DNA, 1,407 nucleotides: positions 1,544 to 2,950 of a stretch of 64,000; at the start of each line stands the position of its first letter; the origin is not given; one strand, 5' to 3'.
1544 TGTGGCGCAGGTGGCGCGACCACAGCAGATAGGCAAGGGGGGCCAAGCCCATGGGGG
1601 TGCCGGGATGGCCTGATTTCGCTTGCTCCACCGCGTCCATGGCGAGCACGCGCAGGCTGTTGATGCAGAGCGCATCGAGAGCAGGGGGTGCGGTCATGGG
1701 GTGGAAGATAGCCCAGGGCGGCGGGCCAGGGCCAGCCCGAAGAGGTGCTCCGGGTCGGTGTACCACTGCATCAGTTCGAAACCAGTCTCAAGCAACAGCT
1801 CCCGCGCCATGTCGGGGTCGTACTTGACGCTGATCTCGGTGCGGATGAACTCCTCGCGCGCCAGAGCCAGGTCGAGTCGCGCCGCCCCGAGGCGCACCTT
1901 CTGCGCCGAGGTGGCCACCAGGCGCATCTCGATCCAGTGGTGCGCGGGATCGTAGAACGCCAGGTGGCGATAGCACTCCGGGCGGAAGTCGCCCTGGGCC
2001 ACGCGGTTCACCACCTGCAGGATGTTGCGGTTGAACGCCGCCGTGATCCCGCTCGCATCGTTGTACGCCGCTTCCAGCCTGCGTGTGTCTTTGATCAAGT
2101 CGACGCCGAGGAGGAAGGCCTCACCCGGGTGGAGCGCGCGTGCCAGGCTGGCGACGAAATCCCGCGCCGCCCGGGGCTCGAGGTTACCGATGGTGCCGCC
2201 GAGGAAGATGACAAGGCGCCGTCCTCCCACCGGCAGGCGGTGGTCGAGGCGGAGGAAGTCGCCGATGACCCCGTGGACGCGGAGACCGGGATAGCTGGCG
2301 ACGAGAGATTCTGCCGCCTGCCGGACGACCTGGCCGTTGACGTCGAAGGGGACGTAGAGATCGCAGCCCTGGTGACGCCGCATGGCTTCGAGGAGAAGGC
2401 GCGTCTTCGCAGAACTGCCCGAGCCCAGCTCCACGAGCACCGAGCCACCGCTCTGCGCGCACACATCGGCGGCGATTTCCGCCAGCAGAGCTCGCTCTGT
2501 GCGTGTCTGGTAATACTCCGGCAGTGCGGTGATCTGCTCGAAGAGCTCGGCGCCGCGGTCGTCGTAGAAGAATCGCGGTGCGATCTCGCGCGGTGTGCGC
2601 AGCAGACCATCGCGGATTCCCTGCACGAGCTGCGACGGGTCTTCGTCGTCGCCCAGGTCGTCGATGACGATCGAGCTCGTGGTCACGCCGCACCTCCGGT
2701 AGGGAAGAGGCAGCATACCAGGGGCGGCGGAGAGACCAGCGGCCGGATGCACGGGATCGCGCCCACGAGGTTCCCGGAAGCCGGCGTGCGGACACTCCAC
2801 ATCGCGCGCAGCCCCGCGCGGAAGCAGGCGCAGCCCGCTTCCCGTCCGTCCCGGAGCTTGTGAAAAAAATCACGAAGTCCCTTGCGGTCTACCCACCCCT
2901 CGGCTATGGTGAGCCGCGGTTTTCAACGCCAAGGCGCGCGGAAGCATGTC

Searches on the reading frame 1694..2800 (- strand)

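Call 75: search_protein_families(library=pfam, proteins=[window:1694-2800:-], max_evalue=0.0001)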
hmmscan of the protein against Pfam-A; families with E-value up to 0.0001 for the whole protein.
window:1694-2800:- (368 aa): 1 family
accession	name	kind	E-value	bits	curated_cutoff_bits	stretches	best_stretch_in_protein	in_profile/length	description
PF10017.15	Methyltransf_33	-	1.2e-102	343.5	23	1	60-360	3-303/304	Histidine-specific methyltransferase, SAM-dependent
